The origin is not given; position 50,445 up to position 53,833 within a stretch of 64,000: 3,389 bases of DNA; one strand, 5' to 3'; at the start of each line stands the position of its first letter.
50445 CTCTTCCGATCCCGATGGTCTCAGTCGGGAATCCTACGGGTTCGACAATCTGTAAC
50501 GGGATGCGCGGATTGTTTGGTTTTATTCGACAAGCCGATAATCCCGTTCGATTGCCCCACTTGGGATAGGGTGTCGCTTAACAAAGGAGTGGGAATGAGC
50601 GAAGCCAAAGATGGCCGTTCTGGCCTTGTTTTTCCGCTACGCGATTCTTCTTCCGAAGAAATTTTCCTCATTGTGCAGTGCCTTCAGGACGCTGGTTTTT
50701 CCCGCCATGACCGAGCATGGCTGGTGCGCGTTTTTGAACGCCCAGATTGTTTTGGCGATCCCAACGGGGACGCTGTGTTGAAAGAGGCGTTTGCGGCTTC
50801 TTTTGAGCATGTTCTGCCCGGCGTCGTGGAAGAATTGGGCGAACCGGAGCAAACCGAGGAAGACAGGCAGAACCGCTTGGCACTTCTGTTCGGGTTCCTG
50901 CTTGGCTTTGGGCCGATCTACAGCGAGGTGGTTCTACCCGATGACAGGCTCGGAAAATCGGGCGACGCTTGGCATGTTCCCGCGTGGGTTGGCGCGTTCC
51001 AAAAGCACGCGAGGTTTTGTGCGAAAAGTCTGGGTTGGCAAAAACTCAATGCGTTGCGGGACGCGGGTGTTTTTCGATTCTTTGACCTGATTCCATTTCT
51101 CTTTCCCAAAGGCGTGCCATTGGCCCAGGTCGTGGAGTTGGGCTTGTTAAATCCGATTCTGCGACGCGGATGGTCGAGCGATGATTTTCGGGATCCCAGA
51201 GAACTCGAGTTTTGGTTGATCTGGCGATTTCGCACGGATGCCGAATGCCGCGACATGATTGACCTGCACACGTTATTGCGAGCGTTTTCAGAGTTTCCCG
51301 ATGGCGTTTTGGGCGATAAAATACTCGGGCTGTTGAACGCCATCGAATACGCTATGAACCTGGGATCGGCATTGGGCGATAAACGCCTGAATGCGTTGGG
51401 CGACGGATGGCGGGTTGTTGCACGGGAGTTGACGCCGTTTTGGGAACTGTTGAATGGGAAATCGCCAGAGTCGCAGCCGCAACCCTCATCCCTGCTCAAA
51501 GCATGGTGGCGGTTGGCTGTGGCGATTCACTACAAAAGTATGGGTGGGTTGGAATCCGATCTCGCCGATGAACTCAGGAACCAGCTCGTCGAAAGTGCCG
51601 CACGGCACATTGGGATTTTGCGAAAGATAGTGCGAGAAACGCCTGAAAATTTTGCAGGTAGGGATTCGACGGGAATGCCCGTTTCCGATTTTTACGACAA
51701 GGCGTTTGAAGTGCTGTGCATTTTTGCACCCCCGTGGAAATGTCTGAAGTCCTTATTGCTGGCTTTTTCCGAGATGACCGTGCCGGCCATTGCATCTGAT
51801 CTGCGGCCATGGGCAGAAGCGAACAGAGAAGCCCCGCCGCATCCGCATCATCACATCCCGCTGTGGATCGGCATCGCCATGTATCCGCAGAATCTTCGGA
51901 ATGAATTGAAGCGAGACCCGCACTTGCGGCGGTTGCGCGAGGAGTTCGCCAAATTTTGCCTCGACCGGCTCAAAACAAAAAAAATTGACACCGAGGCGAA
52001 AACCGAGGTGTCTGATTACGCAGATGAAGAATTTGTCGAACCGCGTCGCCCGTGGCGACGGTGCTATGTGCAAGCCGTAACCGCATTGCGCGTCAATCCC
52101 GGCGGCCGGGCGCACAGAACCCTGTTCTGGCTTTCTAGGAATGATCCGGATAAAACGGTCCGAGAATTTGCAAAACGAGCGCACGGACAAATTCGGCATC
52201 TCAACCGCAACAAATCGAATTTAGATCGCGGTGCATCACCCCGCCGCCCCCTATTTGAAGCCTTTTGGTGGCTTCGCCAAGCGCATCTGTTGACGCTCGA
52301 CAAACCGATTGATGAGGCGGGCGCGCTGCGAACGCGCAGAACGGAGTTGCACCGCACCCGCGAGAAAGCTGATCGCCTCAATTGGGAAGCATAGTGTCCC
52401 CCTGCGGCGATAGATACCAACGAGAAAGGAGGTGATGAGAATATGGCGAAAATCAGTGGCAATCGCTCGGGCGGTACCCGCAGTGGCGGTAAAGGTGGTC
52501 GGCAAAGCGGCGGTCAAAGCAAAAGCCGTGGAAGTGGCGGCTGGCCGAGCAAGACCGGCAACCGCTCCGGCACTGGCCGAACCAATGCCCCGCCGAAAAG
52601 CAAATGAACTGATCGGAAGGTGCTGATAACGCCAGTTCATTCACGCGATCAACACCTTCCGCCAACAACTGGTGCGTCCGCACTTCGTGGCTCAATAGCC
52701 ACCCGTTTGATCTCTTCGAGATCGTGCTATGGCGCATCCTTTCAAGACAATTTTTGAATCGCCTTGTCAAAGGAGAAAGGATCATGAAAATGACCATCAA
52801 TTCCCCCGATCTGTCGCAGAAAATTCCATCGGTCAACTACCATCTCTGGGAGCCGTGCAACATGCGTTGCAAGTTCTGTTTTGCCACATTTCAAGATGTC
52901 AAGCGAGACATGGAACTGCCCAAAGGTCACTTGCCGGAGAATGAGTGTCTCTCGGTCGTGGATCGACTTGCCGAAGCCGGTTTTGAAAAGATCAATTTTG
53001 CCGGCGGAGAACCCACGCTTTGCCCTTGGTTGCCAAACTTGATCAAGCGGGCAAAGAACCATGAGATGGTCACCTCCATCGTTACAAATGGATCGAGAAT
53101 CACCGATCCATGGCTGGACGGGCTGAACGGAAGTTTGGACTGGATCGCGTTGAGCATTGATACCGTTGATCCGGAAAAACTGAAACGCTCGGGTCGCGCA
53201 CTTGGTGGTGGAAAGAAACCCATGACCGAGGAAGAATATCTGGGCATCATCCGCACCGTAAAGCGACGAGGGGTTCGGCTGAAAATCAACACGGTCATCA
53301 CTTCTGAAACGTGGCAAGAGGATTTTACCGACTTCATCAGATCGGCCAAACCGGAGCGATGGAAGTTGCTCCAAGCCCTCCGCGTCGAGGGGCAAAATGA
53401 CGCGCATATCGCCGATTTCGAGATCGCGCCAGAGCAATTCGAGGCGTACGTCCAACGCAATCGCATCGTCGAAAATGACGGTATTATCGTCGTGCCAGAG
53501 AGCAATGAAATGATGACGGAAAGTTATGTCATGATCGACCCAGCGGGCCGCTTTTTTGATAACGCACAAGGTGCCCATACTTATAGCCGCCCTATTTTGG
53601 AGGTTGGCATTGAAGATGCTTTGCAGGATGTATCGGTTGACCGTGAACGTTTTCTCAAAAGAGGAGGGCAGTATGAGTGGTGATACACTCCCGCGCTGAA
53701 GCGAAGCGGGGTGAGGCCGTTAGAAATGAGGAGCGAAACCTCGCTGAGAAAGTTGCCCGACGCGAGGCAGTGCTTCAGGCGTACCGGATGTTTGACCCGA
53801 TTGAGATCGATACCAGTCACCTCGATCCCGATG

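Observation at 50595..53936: Prokaryotic viperin (pVip) defence cassette with unusual partners: 600-aa hypothetical, small Gly-rich ORF, and a decayed cytidylate-kinase gene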

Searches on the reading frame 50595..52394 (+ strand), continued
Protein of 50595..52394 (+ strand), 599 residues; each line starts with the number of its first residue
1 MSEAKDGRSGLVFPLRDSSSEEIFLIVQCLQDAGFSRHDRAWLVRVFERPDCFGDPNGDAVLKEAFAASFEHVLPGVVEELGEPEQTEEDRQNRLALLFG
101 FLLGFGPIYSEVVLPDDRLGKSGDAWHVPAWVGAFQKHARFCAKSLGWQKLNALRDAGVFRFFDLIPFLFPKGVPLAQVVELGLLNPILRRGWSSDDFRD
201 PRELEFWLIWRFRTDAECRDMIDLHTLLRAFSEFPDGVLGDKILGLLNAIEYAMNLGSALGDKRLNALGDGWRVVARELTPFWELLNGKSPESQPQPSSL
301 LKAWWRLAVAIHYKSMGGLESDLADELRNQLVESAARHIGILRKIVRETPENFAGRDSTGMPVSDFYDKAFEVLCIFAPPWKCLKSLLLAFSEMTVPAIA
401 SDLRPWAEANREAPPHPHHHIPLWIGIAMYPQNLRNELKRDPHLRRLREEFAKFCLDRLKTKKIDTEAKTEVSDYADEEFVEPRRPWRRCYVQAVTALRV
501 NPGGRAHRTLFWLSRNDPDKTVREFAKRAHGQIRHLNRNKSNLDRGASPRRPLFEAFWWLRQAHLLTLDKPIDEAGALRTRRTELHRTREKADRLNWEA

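Call 96: search_protein_families(library=pfam, proteins=[P0135, P0136, P0257, P0171, P0178, L072:8213-10588:+, L068:446-2659:+, P0177, P0180], max_evalue=0.01)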
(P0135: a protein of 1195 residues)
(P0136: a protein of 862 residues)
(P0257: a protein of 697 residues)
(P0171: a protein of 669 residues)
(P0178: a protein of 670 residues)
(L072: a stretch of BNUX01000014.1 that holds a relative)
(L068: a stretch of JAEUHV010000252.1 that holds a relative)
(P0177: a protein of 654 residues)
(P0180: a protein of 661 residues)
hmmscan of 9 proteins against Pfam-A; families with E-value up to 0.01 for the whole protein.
P0135 (1195 aa): 0 families

P0136 (862 aa): 0 families

P0257 (697 aa): 0 families

P0171 (669 aa): 0 families

P0178 (670 aa): 0 families

L072:8213-10588:+ (791 aa): 0 families

L068:446-2659:+ (737 aa): 0 families

P0177 (654 aa): 0 families

P0180 (661 aa): 0 families

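Call 101: search_protein_families(library=ncbifam, proteins=[L053:11258-12145:+, L057:11443-12309:+, L050:3313-4239:+, L055:10851-11810:+, L061:6828-7721:+, L063:11601-12449:+], max_evalue=1e-20)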
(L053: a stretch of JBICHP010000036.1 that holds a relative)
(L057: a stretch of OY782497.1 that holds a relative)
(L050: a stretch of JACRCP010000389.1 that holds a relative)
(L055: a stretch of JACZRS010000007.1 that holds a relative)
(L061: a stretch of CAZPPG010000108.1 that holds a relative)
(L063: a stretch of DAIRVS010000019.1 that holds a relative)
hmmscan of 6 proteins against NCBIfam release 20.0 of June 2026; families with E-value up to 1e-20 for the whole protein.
L053:11258-12145:+ (295 aa): 2 families
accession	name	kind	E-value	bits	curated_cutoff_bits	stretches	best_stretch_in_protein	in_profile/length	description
NF038283.1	viperin_w_prok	equivalog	2.3e-84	282.9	180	1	6-278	2-280/281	viperin family antiviral radical SAM protein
TIGR04278.1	viperin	exception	2.7e-41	141.8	450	1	2-284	55-339/347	antiviral radical SAM protein viperin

L057:11443-12309:+ (288 aa): 2 families
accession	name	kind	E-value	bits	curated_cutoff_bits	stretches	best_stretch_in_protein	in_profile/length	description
NF038283.1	viperin_w_prok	equivalog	2.4e-84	282.8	180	1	8-283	2-280/281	viperin family antiviral radical SAM protein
TIGR04278.1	viperin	exception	3.1e-39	135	450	1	6-288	57-338/347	antiviral radical SAM protein viperin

L050:3313-4239:+ (308 aa): 2 families
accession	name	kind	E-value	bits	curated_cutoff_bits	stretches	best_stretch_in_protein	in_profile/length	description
NF038283.1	viperin_w_prok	equivalog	1.2e-83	280.5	180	1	25-302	2-280/281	viperin family antiviral radical SAM protein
TIGR04278.1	viperin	exception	3.1e-40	138.3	450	1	21-307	55-338/347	antiviral radical SAM protein viperin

L055:10851-11810:+ (319 aa): 2 families
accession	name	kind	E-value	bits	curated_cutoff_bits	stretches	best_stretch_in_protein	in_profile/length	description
NF038283.1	viperin_w_prok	equivalog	9.9e-88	293.9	180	1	27-299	3-280/281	viperin family antiviral radical SAM protein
TIGR04278.1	viperin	exception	4.6e-48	164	450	1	17-309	50-343/347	antiviral radical SAM protein viperin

L061:6828-7721:+ (297 aa): 2 families
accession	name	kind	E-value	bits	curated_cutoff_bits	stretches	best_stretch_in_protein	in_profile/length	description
NF038283.1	viperin_w_prok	equivalog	8.5e-84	281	180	1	8-279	3-280/281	viperin family antiviral radical SAM protein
TIGR04278.1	viperin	exception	2.6e-42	145.1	450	1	4-289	56-343/347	antiviral radical SAM protein viperin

L063:11601-12449:+ (282 aa): 2 families
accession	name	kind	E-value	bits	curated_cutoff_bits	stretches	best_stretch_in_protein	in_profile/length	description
NF038283.1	viperin_w_prok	equivalog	5.3e-80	268.6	180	1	8-279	2-280/281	viperin family antiviral radical SAM protein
TIGR04278.1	viperin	exception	8.8e-35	120.3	450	1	3-282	54-336/347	antiviral radical SAM protein viperin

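Call 102: find_related_loci(query=A3, collection=viral_contigs, flank=6000)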
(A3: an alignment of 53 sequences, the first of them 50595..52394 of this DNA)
Query A3 (599 aa) in viral_contigs; peptide patterns used: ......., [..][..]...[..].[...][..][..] (x = any residue, [..] = any of these).
10 stretches matched a pattern; 1 encode a relative of the query (tblastn E <= 1e-3); 1 distinct loci.
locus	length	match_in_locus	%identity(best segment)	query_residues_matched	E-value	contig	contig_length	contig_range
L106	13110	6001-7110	35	192-590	1e-54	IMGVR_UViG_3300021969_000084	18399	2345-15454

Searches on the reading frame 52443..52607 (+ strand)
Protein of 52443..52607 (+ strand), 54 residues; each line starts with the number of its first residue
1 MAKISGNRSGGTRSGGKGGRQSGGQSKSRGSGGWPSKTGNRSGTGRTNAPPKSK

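Call 3: search_protein_families(library=pfam, proteins=[window:52443-52607:+], max_evalue=0.1)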
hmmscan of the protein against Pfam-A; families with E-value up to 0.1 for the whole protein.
window:52443-52607:+ (54 aa): 0 families

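Call 4: search_protein_families(library=padloc, proteins=[window:52443-52607:+], max_evalue=0.1)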
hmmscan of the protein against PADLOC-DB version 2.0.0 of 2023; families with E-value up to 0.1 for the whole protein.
window:52443-52607:+ (54 aa): 0 families

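Call 5: search_protein_families(library=ncbifam, proteins=[window:52443-52607:+], max_evalue=0.1)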
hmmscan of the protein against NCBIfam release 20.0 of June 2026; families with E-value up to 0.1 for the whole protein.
window:52443-52607:+ (54 aa): 0 families

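Call 72: find_homologous_proteins(query=A8, max_evalue=0.001)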
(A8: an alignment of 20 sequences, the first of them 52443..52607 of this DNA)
Query A8 (20 sequences) (54 aa, profile of the alignment): 289 proteins with E <= 0.001 among 6698 candidates; the best 120 are listed.
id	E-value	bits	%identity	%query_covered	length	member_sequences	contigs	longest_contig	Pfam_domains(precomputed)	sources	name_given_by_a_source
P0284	4.4e-17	80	56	100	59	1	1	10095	-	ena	-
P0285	9.1e-16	76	82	41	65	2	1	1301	-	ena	-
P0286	2.3e-15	75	63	70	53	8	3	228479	-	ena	-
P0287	6.2e-15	73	74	35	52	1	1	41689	-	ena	-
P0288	7.0e-15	73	76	39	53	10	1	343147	-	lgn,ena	-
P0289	7.4e-15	73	57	96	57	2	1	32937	-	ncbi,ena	-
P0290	1.1e-14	73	81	39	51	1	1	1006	-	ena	-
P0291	2.1e-14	72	79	35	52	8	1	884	-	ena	-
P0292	4.1e-14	71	55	87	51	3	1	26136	-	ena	-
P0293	8.4e-14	70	66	65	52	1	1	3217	-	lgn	-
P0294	1.1e-13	69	43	100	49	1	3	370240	-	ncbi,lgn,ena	-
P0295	1.2e-13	69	76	39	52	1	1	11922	-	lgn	-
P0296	2.2e-13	68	81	39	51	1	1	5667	-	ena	-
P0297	2.3e-13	68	74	43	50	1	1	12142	-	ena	-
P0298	2.5e-13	68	58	96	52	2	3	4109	-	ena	-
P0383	9.4e-9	54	70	37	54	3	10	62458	-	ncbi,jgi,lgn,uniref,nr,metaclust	ncbi:hypothetical protein [Acidovorax soli]|uniref:Uncharacterized protein n=1 Tax=Acidovorax soli T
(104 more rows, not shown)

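Call 74: find_encoding_contigs(protein=P0383, flank=6000, max_places=4)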
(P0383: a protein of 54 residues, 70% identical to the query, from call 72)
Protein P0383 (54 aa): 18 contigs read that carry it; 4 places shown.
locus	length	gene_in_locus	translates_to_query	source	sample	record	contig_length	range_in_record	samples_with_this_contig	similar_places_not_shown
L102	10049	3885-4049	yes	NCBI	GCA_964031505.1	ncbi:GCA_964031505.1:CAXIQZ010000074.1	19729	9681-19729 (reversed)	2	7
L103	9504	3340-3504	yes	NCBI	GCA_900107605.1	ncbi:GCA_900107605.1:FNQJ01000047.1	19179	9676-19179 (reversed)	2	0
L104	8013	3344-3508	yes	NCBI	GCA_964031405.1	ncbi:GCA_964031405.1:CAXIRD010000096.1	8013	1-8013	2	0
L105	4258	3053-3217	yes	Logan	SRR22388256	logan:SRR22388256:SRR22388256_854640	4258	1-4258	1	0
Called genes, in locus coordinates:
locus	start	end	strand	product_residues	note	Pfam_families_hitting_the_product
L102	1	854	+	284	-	PF13340:DUF4096, PF01609:DDE_Tnp_1, PF13586:DDE_Tnp_1_2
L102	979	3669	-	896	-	-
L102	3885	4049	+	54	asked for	-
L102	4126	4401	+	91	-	PF14903:WG_beta_rep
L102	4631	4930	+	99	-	-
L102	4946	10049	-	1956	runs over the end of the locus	PF00005:ABC_tran (faint), PF01443:Viral_helicase1 (faint), PF02463:SMC_N (faint), PF02492:cobW (faint), PF03193:RsgA_GTPase (faint), PF05729:NACHT (faint), PF17755:UvrA_DNA-bind, PF17760:UvrA_inter, +18 more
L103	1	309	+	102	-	PF01609:DDE_Tnp_1 (weak), PF13586:DDE_Tnp_1_2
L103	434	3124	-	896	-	-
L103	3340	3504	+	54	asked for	-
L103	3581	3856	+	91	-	PF14903:WG_beta_rep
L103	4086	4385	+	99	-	-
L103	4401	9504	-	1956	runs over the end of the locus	PF00005:ABC_tran (faint), PF01443:Viral_helicase1 (faint), PF02463:SMC_N (faint), PF02492:cobW (faint), PF03193:RsgA_GTPase (faint), PF05729:NACHT (faint), PF17755:UvrA_DNA-bind, PF17760:UvrA_inter, +18 more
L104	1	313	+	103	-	PF01609:DDE_Tnp_1 (weak), PF13586:DDE_Tnp_1_2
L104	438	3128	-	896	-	-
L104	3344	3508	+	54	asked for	-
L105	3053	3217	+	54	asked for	-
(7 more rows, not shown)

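Call 92: search_protein_families(library=phrogs, proteins=[window:52443-52607:+], max_evalue=0.01)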
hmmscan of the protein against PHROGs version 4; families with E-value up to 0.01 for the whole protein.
window:52443-52607:+ (54 aa): 0 families

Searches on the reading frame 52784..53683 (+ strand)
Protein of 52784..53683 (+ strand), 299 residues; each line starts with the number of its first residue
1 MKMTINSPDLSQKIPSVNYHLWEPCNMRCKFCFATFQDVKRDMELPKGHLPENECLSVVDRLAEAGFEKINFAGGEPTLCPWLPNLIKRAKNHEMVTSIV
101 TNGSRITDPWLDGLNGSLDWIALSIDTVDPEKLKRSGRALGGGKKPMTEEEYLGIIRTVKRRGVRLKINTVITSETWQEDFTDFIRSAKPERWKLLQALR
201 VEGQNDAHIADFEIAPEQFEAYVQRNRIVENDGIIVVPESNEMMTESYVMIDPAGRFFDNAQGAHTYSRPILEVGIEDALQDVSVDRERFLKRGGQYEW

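Call 3: search_protein_families(library=pfam, proteins=[window:52784-53683:+], max_evalue=0.1)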
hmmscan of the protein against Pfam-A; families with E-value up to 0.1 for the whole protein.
window:52784-53683:+ (299 aa): 2 families
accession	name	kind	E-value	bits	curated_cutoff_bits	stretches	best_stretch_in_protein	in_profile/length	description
PF04055.27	Radical_SAM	-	1.9e-20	74.2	29.5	1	25-179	7-158/166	Radical SAM superfamily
PF13353.11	Fer4_12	-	8.1e-05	23.4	22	1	23-105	13-93/137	4Fe-4S single cluster domain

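Call 4: search_protein_families(library=padloc, proteins=[window:52784-53683:+], max_evalue=0.1)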
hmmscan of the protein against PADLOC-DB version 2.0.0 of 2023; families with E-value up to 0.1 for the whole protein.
window:52784-53683:+ (299 aa): 3 families
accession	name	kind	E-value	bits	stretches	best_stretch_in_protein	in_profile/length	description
PDLC02905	pVip-kinase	-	4.7e-114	380.2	1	12-299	179-460/474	Viperin-kinase fusion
PDLC02903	pVip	-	2.8e-89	297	1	16-293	1-256/257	Viperins not associated with kinases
PDLC02904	pVip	-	2.2e-81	271.3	1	16-294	4-262/262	Viperins associated with kinases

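Call 5: search_protein_families(library=ncbifam, proteins=[window:52784-53683:+], max_evalue=0.1)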
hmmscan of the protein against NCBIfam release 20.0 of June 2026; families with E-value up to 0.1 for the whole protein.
window:52784-53683:+ (299 aa): 66 families (the best 25 are shown)
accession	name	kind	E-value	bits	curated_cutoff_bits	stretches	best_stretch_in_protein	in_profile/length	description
NF038283.1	viperin_w_prok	equivalog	2.8e-92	308.9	180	1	15-294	2-280/281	viperin family antiviral radical SAM protein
TIGR04278.1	viperin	exception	3.9e-50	170.8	450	1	13-299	57-338/347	antiviral radical SAM protein viperin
TIGR02666.1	moaA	equivalog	1.2e-20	73.8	284.05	1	23-195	18-187/336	GTP 3',8-cyclase MoaA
TIGR02668.1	moaA_archaeal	equivalog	3e-18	65.9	325.25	1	12-212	7-199/303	GTP 3',8-cyclase MoaA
NF045574.1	sacti_mat_StsB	exception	1e-16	60.9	625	1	13-196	94-267/466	StsB family radical SAM/SPASM domain sactipeptide maturase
NF001199.0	PRK00164.2-1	equivalog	7.6e-16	58.1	231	1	13-206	10-192/308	GTP 3',8-cyclase MoaA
TIGR04051.1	rSAM_NirJ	equivalog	5.4e-14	51.9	515.45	1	15-178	2-154/354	heme d1 biosynthesis radical SAM protein NirJ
TIGR02109.1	PQQ_syn_pqqE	equivalog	1.5e-13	50.4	381.35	1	24-175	16-157/358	pyrroloquinoline quinone biosynthesis protein PqqE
TIGR04347.1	pseudo_SAM_Halo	equivalog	5.3e-13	49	525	1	11-132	34-151/390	TIGR04347 family pseudo-SAM/SPASM protein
TIGR04055.1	rSAM_NirJ2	equivalog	3.7e-12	46.4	500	1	23-180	8-156/326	putative heme d1 biosynthesis radical SAM protein NirJ2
TIGR04317.1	W_rSAM_matur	equivalog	3.7e-12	46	380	1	23-134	12-119/349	tungsten cofactor oxidoreductase radical SAM maturase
TIGR04546.1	rSAM_ahbC_deAc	equivalog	3e-11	42.7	650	1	12-132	36-152/390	12,18-didecarboxysiroheme deacetylase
TIGR04054.1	rSAM_NirJ1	equivalog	3.3e-11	42.4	650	1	12-171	33-185/387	putative heme d1 biosynthesis radical SAM protein NirJ1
TIGR03913.1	rad_SAM_trio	equivalog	1.7e-10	39.9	591.75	1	20-179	24-171/477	GDL motif peptide-associated radical SAM/SPASM maturase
TIGR03962.1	mycofact_rSAM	equivalog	1.1e-09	38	265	1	19-190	16-175/339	mycofactocin radical SAM maturase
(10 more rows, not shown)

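Call 75: search_solved_structures(query=window:52784-53683:+, max_evalue=0.00001, show_alignments=1)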
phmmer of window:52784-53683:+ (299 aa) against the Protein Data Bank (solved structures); distinct sequences matched with E-value up to 0.00001: 9.
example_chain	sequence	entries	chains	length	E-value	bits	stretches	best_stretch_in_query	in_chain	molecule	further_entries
5vsl_A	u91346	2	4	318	8.7e-43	149.6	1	15-299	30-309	Radical S-adenosyl methionine domain-containing protein 2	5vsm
6q2p_A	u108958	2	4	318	1.1e-42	149.3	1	15-299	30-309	Radical S-adenosyl methionine domain-containing protein 2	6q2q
7n7h_A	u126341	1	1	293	9.2e-42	146.3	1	16-299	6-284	VIPERIN-LIKE ENZYME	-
9dfu_A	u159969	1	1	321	2.3e-40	141.7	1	12-299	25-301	Radical SAM core domain-containing protein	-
9dfw_A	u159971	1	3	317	9.4e-40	139.7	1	12-299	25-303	Radical SAM core domain-containing protein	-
9dfn_A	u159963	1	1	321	4.1e-39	137.6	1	12-299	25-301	Radical SAM core domain-containing protein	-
9dgw_A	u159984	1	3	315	1.7e-38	135.6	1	12-299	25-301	Radical SAM core domain-containing protein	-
6b4c_A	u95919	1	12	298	2.1e-38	135.3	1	15-299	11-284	Viperin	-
7n7i_A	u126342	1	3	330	2.9e-38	134.8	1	15-299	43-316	Viperin-like enzyme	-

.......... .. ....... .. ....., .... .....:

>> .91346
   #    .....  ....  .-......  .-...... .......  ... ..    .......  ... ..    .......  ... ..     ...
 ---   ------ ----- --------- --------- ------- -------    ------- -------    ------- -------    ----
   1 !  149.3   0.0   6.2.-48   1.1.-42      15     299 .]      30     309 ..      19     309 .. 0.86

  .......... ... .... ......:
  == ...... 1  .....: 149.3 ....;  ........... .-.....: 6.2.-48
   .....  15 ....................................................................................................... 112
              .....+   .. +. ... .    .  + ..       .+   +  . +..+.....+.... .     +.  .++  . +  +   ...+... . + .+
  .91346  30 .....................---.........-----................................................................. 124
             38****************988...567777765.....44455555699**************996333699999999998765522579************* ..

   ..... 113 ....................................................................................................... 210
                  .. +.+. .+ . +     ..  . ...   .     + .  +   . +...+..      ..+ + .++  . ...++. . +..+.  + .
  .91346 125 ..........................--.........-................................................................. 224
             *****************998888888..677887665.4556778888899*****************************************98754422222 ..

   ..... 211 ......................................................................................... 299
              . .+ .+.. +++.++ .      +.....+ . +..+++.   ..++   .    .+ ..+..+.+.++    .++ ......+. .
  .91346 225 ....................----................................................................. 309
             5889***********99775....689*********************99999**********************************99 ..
